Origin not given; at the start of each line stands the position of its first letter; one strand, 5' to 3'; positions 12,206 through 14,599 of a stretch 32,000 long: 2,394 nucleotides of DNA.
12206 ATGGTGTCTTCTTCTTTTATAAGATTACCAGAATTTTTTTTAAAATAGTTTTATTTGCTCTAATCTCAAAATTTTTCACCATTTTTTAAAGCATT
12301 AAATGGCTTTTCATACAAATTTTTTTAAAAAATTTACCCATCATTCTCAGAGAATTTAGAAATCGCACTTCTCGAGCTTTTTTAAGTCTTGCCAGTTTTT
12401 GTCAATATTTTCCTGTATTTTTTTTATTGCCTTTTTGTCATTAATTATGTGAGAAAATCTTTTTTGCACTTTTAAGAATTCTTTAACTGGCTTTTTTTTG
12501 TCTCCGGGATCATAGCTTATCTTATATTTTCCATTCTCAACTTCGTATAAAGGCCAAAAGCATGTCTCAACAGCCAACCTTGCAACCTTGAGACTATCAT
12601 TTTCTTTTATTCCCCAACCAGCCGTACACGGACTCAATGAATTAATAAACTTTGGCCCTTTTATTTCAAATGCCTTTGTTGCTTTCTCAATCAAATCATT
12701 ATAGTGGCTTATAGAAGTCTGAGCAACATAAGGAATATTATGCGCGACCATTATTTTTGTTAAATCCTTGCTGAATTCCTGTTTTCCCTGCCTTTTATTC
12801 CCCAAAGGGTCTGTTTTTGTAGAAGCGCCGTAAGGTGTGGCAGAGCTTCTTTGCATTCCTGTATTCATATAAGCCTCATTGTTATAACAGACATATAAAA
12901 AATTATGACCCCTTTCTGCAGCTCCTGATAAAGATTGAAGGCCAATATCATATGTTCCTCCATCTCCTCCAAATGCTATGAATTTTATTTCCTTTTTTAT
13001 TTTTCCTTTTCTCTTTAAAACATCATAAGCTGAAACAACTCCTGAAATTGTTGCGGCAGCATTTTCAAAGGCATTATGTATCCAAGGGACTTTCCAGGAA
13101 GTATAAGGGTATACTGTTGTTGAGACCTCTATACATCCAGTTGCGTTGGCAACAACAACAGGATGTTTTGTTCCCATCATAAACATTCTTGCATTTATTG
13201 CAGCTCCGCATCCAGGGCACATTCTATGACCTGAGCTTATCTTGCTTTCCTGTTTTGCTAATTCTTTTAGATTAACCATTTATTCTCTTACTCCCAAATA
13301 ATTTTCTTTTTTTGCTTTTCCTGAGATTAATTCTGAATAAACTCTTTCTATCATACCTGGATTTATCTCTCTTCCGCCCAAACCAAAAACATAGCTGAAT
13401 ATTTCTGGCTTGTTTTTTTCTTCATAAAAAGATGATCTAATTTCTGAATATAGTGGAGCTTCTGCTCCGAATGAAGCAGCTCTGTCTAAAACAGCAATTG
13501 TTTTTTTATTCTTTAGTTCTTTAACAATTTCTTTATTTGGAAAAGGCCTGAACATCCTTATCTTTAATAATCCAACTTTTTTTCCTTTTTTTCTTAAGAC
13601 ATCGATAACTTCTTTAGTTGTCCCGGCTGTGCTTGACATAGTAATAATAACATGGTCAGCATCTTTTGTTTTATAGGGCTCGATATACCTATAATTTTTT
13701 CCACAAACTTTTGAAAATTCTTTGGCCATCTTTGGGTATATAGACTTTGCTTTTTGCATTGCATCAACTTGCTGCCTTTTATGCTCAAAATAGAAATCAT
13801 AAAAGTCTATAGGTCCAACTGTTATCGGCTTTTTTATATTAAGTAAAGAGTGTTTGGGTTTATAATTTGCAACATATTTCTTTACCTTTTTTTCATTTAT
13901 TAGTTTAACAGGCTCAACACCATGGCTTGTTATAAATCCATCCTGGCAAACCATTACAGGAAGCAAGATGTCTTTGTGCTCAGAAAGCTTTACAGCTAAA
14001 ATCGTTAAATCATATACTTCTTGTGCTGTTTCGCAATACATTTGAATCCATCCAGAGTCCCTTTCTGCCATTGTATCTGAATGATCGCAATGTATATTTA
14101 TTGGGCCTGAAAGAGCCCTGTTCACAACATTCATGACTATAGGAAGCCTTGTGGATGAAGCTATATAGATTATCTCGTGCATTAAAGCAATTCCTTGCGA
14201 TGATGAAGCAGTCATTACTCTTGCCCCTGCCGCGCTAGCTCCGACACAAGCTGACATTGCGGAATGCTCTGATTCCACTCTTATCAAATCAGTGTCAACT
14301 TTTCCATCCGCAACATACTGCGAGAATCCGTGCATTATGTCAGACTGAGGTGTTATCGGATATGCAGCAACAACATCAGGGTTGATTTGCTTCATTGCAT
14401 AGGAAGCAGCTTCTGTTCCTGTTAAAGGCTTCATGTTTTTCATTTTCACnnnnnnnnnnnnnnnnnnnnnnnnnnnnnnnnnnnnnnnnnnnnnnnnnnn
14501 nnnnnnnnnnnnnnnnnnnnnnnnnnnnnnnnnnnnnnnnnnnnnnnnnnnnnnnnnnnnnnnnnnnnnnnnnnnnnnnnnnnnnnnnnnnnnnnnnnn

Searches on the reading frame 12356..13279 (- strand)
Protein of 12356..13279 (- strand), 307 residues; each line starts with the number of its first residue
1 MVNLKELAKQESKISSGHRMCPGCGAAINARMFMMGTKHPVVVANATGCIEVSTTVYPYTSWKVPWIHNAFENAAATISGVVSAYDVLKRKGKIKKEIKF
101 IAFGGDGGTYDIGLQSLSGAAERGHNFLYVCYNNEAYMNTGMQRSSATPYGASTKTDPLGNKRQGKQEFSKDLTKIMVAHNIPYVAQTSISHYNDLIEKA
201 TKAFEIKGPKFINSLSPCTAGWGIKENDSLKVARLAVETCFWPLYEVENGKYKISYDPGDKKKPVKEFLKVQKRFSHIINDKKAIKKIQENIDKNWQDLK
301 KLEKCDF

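Call 41: search_protein_families(library=pfam, proteins=[window:12356-13279:-], max_evalue=0.00001)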
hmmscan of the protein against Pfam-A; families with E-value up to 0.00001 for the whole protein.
window:12356-13279:- (307 aa): 1 family
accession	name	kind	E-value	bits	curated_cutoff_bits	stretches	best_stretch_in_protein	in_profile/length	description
PF02775.26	TPP_enzyme_C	-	1e-18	68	21.9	1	47-213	2-150/151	Thiamine pyrophosphate enzyme, C-terminal TPP binding domain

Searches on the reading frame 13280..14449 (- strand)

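Call 41: search_protein_families(library=pfam, proteins=[window:13280-14449:-], max_evalue=0.00001)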
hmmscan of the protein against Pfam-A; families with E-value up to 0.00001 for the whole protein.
window:13280-14449:- (389 aa): 2 families
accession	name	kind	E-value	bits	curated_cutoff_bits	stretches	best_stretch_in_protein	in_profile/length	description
PF01855.24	POR_N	-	1.1e-78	264.6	27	1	18-242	2-230/231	Pyruvate flavodoxin/ferredoxin oxidoreductase, thiamine diP-bdg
PF17147.9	PFOR_II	-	2.1e-30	105.5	27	1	264-364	1-99/102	Pyruvate:ferredoxin oxidoreductase core domain II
